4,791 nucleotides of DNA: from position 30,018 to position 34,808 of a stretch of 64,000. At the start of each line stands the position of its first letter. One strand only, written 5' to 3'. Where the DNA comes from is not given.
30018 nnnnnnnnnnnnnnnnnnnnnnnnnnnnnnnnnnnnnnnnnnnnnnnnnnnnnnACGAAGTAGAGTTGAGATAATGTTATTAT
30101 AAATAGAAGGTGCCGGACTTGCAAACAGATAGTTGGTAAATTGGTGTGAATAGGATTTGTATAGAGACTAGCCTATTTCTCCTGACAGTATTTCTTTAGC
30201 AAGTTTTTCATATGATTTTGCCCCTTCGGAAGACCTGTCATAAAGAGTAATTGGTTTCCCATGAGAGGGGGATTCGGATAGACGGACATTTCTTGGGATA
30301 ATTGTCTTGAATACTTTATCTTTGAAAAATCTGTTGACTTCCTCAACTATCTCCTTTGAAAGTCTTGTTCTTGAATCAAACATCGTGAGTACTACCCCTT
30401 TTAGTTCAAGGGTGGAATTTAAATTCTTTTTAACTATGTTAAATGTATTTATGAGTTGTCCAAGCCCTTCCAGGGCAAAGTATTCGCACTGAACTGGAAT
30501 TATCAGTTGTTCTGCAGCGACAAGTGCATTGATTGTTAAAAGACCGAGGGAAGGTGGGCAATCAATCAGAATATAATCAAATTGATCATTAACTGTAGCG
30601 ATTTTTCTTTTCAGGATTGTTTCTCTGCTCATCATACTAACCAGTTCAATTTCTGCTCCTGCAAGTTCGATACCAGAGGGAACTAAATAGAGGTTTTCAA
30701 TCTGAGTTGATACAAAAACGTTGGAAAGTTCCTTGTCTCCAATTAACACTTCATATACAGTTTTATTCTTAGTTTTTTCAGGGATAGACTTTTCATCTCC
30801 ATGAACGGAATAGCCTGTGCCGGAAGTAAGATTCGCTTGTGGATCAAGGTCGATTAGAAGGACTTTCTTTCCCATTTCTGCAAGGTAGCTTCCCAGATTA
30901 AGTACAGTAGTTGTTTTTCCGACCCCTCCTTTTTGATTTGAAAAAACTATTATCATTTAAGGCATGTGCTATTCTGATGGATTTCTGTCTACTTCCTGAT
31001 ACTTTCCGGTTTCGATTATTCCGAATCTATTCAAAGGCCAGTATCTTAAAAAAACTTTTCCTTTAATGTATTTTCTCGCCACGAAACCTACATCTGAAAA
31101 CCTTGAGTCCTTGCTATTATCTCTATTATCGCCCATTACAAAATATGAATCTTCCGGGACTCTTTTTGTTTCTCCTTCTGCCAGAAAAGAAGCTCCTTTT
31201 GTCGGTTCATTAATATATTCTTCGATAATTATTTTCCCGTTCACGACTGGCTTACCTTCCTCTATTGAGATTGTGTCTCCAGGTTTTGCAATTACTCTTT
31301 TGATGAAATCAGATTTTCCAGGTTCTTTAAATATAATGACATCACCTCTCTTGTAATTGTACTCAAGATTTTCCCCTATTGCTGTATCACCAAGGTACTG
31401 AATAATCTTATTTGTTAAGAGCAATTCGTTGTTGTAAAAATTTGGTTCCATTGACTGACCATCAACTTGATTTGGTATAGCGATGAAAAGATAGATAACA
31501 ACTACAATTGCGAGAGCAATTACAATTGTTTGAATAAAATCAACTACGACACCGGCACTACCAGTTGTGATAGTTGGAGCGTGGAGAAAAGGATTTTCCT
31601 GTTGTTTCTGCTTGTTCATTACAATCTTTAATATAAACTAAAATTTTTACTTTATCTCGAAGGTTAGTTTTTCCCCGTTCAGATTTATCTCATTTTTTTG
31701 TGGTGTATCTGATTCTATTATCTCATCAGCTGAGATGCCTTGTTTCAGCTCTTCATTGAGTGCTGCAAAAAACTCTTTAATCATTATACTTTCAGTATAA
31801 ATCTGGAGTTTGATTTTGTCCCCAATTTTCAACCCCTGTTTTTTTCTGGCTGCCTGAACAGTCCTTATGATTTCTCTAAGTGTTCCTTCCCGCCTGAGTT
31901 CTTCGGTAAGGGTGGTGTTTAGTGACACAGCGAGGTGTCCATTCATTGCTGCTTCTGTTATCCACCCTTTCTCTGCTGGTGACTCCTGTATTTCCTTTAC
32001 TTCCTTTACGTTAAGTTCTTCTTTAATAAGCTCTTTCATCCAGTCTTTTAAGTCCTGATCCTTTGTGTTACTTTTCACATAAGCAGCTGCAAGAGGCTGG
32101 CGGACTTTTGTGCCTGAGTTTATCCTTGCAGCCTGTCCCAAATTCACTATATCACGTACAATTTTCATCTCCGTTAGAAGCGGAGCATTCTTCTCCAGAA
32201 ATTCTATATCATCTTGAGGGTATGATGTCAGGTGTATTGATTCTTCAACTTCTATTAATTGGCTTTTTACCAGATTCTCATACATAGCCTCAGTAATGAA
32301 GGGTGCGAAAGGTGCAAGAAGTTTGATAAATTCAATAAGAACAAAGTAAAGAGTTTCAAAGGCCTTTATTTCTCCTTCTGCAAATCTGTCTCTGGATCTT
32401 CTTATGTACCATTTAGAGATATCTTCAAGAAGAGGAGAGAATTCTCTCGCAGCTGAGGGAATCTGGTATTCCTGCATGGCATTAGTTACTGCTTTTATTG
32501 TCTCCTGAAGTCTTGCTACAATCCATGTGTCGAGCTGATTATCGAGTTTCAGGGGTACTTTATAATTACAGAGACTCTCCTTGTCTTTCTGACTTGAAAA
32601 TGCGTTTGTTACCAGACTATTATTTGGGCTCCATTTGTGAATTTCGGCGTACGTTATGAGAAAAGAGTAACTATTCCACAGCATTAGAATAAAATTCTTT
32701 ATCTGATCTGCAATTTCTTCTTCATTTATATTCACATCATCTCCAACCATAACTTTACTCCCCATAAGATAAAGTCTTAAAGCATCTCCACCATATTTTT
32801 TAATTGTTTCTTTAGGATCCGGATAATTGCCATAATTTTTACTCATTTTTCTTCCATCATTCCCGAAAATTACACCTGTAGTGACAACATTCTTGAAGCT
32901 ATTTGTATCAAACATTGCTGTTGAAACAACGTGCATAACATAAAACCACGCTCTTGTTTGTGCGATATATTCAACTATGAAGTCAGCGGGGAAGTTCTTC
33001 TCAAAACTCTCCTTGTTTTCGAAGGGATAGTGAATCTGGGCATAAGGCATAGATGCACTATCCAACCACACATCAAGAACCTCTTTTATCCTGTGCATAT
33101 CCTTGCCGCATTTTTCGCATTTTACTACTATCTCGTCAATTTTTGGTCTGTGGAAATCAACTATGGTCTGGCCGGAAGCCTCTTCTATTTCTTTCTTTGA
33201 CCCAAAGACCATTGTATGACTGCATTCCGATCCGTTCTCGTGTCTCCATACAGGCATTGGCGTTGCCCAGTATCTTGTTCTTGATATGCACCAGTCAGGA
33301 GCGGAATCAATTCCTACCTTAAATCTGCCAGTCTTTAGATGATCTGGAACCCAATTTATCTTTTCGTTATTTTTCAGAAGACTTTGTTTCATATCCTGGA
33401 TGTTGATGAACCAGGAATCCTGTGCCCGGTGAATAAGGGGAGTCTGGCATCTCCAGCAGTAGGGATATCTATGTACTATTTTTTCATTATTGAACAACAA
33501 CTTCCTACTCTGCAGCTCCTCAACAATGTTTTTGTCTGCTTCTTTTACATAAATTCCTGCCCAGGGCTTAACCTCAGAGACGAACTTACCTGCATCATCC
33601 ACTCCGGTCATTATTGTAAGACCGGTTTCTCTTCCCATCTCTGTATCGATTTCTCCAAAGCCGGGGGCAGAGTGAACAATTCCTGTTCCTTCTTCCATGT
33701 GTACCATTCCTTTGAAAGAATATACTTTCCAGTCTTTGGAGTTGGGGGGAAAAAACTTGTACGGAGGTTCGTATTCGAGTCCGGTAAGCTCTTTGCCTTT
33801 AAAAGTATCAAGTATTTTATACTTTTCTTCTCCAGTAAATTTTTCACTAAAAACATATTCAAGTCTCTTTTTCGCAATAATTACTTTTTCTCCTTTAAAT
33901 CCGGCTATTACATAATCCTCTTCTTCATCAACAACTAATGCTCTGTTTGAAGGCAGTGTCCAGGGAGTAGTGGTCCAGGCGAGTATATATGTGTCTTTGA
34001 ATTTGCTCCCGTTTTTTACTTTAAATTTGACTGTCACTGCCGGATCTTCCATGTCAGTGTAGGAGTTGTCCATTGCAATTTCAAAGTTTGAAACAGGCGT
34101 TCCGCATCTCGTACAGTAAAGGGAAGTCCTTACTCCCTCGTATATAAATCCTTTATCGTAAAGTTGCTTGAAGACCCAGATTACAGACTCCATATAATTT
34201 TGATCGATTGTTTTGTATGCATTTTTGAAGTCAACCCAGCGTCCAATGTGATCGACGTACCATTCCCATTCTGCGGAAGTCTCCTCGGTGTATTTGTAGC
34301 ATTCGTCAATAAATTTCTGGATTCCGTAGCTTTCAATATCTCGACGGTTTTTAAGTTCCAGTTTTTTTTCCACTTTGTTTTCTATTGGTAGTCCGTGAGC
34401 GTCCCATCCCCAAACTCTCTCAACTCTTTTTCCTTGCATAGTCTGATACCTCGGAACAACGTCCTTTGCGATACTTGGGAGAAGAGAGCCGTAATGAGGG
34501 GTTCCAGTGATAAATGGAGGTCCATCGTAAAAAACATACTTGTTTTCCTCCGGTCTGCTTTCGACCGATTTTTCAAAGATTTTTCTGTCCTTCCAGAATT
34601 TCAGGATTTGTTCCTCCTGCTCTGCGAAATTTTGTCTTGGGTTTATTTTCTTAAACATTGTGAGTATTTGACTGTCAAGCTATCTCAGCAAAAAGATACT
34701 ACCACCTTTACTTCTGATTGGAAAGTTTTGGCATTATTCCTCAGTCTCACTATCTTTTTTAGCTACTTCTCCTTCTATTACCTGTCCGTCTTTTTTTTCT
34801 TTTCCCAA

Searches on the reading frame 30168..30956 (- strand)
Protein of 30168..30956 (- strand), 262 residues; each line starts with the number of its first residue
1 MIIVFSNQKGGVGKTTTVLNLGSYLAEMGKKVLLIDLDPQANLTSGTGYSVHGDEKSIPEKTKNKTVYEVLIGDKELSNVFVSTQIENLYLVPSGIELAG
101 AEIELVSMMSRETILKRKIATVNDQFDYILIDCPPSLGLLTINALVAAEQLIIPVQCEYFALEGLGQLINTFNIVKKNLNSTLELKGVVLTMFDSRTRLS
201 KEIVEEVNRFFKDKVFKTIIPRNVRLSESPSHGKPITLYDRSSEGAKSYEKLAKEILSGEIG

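Call 68: search_protein_families(library=pfam, proteins=[window:30168-30956:-], max_evalue=0.0001)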
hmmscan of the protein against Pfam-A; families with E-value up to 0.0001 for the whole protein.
window:30168-30956:- (262 aa): 10 families
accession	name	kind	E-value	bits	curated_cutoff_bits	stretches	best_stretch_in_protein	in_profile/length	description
PF13614.12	AAA_31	-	2e-67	227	27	1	2-184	3-176/177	AAA domain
PF01656.29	CbiA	-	1e-31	109.9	25.4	1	3-236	1-125/125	CobQ/CobB/MinD/ParA nucleotide binding domain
PF00142.24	Fer4_NifH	-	2.5e-13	50.6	25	1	8-258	7-246/271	4Fe-4S iron sulfur cluster binding proteins, NifH/frxC family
PF06564.18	CBP_BcsQ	-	4.2e-13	49.8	21.3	1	86-254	76-231/234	Cellulose biosynthesis protein BcsQ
PF09140.17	MipZ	-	7.4e-12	45.6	20.7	1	2-39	2-39/262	ATPase MipZ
PF10609.15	ParA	-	7.8e-12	45.6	27.1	1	2-256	5-245/246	NUBPL iron-transfer P-loop NTPase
PF02374.21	ArsA_ATPase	-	3.2e-10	40.1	24.3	1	3-145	3-147/305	Anion-transporting ATPase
PF00448.28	SRP54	-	3.8e-05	23.9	22.7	0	11-38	11-38/196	SRP54-type protein, GTPase domain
PF07015.17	VirC1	-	5.9e-05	22.9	24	0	2-45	3-46/231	VirC1 protein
PF03308.22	MeaB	-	8.4e-05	22.1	23.1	0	11-68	43-97/273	Methylmalonyl Co-A mutase-associated GTPase MeaB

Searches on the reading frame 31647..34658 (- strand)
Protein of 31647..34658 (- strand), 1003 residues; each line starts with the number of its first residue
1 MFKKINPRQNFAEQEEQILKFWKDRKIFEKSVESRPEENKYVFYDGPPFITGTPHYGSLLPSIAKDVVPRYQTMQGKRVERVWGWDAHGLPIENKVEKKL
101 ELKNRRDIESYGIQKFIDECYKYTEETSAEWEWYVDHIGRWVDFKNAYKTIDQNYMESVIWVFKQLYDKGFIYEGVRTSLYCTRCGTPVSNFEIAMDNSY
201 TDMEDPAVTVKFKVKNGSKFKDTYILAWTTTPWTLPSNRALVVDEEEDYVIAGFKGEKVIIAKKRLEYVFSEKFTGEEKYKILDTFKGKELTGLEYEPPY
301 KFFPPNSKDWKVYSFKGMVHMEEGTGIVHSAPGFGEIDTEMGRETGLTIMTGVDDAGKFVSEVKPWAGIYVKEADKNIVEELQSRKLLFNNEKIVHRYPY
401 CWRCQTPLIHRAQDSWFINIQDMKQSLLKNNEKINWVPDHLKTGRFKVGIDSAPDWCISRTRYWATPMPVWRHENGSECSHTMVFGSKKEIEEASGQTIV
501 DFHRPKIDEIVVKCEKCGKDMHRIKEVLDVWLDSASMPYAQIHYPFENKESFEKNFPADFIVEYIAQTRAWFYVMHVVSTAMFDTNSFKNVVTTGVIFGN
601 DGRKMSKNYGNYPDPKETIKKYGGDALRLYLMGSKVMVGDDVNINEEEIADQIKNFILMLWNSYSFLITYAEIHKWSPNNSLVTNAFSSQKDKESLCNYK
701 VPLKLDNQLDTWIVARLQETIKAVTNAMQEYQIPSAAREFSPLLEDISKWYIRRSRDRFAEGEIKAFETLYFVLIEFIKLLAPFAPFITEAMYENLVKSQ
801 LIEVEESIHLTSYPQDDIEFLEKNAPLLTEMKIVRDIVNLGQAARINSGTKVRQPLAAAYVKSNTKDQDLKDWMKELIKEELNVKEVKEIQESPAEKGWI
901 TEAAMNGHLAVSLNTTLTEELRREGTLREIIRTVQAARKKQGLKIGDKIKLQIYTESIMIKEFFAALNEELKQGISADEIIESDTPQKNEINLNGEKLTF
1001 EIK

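Call 68: search_protein_families(library=pfam, proteins=[window:31647-34658:-], max_evalue=0.0001)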
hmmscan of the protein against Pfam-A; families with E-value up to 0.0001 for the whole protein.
window:31647-34658:- (1003 aa): 4 families
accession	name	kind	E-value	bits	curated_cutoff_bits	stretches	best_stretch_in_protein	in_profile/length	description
PF00133.28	tRNA-synt_1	-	1.8e-127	426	22.7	1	17-637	1-408/414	tRNA synthetases class I (I, L, M and V)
PF08264.19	Anticodon_1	-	4.5e-30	104.9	25.1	1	710-857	1-145/148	Anticodon-binding domain of tRNA ligase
PF09334.17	tRNA-synt_1g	-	7e-20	71.6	20.1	2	48-192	8-133/391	tRNA synthetases class I (M)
PF19302.4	DUF5915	-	1.9e-19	70.4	27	1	903-1002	94-192/195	Domain of unknown function (DUF5915)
